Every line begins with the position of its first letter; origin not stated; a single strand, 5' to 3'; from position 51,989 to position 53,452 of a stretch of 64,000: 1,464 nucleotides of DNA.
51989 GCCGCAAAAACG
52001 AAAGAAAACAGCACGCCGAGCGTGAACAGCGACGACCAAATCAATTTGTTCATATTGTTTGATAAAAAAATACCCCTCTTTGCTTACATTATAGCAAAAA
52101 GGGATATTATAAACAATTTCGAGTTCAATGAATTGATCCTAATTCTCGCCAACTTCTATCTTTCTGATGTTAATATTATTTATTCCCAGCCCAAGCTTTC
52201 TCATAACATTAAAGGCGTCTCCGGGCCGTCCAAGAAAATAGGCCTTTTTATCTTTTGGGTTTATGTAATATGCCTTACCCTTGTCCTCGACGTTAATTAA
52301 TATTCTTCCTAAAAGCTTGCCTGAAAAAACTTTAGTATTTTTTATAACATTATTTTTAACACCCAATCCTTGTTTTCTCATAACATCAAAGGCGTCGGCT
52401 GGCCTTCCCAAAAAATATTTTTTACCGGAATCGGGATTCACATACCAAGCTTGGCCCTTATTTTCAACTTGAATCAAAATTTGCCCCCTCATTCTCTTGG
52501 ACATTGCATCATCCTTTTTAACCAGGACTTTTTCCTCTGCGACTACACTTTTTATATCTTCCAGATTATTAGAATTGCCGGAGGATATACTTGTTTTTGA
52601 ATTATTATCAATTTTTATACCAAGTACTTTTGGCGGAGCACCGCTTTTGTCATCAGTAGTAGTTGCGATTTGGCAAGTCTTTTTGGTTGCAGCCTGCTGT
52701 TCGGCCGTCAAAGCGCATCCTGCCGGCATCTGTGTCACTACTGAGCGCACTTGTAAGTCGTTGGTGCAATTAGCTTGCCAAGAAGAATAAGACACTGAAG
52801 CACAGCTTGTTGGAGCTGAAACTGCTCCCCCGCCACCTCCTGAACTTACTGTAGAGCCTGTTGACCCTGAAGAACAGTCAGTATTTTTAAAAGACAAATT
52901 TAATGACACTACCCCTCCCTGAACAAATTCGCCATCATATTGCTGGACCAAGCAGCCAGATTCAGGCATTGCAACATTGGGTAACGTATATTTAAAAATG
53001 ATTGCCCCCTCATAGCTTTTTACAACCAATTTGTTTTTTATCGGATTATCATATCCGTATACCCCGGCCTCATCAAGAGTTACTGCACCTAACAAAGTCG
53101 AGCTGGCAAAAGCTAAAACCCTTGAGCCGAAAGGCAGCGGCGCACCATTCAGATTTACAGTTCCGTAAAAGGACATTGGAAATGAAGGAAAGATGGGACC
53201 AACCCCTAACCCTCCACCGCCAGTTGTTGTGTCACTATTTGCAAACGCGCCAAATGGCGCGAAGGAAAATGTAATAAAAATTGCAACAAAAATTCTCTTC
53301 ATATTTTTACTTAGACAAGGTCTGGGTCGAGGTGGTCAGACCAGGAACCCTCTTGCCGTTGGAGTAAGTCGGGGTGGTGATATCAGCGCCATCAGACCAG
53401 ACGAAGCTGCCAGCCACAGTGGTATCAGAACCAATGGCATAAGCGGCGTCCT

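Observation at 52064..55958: Strongly promoted two-gene secreted-protein operon: candidate S-layer protein plus repeat-bearing partner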

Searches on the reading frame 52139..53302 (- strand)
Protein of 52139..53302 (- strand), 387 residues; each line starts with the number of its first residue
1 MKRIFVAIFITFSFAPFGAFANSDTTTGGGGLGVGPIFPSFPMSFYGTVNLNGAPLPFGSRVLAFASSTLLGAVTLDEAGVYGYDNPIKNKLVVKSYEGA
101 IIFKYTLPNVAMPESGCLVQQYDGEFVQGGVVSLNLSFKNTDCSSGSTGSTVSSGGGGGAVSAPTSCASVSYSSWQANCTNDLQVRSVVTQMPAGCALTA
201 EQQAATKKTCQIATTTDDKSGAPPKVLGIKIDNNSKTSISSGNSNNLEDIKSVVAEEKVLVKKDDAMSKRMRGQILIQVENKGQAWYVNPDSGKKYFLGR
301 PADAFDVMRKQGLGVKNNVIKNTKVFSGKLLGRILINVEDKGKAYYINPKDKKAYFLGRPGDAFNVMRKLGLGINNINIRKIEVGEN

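Call 4: search_protein_families(library=pfam, proteins=[window:52139-53302:-], max_evalue=1)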
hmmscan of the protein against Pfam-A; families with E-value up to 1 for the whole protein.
window:52139-53302:- (387 aa): 2 families
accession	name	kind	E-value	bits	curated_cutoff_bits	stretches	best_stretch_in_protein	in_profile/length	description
PF13953.12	PapC_C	-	0.066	13.4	27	1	52-98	8-52/66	PapC C-terminal domain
PF00397.32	WW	-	0.1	13.1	26.9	0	340-353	12-25/31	WW domain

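Call 5: search_protein_families(library=ncbifam, proteins=[window:52139-53302:-], max_evalue=1)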
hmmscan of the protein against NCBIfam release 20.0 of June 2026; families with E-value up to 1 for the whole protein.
window:52139-53302:- (387 aa): 1 family
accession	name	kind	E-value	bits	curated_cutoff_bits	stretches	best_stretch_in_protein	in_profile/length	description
TIGR01344.1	malate_syn_A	equivalog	0.05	11.9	594.5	1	268-332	104-168/511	malate synthase A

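Call 7: search_solved_structures(query=window:52139-53302:-, max_evalue=10)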
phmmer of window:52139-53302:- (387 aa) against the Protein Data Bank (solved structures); distinct sequences matched with E-value up to 10: 7.
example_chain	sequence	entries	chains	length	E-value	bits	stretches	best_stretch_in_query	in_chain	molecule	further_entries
8odz_B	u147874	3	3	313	0.067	15.6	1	117-240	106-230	Interleukin-12 subunit beta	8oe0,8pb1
7r3n_A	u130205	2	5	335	0.078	15.4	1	117-240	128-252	Interleukin-12 subunit beta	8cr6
6sff_A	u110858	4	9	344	0.083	15.3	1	117-240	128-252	Interleukin-12 subunit beta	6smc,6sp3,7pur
8cr5_A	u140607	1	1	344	0.11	14.9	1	117-240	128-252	Interleukin-12 subunit beta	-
5nq8_A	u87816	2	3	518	1.3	11.4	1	21-95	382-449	Laccase | Laccase, izoform II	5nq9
7qca_LW0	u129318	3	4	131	1.6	11.1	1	262-335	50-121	Ribosomal protein L24E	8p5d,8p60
2xyb_A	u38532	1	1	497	1.8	11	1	20-96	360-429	LACCASE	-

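Call 19: find_homologous_proteins(query=window:52139-53302:-, max_evalue=0.001)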
Query window:52139-53302:- (387 aa): 939 proteins with E <= 0.001 among 8000 candidates; the best 120 are listed.
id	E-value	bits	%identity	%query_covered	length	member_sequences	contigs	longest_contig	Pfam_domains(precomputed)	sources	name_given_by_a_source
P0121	6.5e-254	860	100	100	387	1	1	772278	-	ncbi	-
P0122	3.1e-151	522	61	99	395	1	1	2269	-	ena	-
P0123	3.3e-90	321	48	57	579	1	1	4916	-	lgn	-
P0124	2.9e-72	262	40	99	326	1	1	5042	-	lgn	-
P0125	1.2e-61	227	39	91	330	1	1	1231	-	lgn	-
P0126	2.9e-58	216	58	36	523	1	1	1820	-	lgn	-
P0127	1.7e-56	210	49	57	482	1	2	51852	-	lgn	-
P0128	3.8e-55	206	45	57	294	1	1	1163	PF18657.7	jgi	jgi:hypothetical protein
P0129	1.4e-54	204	50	57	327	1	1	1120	-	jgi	jgi:hypothetical protein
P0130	1.5e-54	204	44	31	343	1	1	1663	-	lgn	-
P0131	3.1e-54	203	46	57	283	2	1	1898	-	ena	-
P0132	2.7e-53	200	56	32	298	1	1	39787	-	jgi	jgi:hypothetical protein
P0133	1.5e-52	197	47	56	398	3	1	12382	PF18657.7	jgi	-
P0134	2.0e-52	197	44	58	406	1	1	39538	PF13287.13,PF13290.14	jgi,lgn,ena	-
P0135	1.3e-51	194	47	60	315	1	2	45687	-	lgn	-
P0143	1.8e-47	180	61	35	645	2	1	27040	PF13365.13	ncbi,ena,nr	ncbi:trypsin-like peptidase domain-containing protein [Candidatus Parcubacteria bacterium]|nr:trypsi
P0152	9.0e-46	175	45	57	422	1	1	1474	PF11999.14,PF19030.7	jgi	jgi:hypothetical protein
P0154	1.2e-45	174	44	57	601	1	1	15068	PF11999.14,PF19030.7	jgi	-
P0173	4.9e-42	163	35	31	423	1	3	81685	PF01471.24,PF18884.6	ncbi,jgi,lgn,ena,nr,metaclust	ncbi:MAG: OmpA domain-containing protein [Parcubacteria group bacterium GW2011_GWE2_39_37]|nr:MAG: O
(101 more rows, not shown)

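Call 32: search_protein_families(library=pfam, proteins=[P0143, P0173], max_evalue=0.1)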
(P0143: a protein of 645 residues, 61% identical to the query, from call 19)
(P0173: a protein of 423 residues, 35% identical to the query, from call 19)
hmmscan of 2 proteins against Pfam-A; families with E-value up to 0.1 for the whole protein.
P0143 (645 aa): 1 family
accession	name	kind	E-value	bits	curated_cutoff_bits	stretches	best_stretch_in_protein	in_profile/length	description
PF13365.12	Trypsin_2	-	4.7e-17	63.5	27.6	1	284-424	1-144/144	Trypsin-like peptidase domain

P0173 (423 aa): 2 families
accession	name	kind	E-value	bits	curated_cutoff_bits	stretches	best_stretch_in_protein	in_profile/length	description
PF01471.23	PG_binding_1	-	3.8e-15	56.2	23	1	174-229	2-57/57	Putative peptidoglycan binding domain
PF18884.5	TSP3_bac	-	4.6e-09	36.4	25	2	316-333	1-18/22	Bacterial TSP3 repeat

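Call 101: search_protein_families(library=phrogs, proteins=[window:52139-53302:-], max_evalue=0.01)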
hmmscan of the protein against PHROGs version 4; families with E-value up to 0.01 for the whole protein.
window:52139-53302:- (387 aa): 0 families

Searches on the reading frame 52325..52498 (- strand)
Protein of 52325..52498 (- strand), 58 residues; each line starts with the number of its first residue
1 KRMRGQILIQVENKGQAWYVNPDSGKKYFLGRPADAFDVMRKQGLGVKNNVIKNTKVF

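Call 87: search_solved_structures(query=A3, max_evalue=10, show_alignments=1)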
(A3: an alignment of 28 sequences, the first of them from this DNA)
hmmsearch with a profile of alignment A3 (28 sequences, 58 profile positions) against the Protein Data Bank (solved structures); distinct sequences matched with E-value up to 10: 2.
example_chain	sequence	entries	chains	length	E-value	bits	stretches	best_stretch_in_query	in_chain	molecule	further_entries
4v3p_LQ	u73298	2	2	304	0.42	13.4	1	10-28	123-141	60S ribosomal protein L5 | 60S ribosomal protein L18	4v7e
10us_A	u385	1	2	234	2.7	10.8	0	9-28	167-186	Cohesin domain number 1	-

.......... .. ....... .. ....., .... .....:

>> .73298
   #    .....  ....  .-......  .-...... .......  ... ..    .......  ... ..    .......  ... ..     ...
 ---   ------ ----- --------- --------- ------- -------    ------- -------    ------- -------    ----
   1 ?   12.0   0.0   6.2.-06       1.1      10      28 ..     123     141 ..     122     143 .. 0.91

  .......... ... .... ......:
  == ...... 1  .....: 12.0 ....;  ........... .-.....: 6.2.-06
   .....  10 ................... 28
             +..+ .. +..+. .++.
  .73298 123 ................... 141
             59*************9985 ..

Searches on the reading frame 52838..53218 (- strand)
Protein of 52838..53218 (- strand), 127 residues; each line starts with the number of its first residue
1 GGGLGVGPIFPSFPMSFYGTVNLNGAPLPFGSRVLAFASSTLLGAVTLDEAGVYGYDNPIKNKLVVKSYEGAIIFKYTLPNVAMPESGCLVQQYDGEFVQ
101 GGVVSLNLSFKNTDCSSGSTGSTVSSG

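Call 88: search_solved_structures(query=A4, max_evalue=10, show_alignments=2)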
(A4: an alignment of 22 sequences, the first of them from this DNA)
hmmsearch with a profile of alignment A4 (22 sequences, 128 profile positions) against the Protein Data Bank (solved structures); distinct sequences matched with E-value up to 10: 0.

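Call 90: search_protein_families(library=pfam, alignment_id=A4, max_evalue=0.1)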
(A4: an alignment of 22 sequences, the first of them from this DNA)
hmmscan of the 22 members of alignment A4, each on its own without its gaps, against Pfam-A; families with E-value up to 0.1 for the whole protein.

A. member 1, seq(127 aa): 1 family
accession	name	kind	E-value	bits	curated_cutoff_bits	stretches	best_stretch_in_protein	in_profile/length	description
PF13953.12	PapC_C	-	0.086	13.1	27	0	24-72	8-54/66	PapC C-terminal domain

B. families by the number of members that match (of 22 scanned): 5 families
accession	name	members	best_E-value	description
PF04334.17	DUF478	1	0.0062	Protein of unknown function (DUF478)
PF00374.24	NiFeSe_Hases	1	0.035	Nickel-dependent hydrogenase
PF17936.7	Big_6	1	0.058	Bacterial Ig domain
PF23972.1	DUF7298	1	0.081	Domain of unknown function (DUF7298)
PF13953.12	PapC_C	1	0.086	PapC C-terminal domain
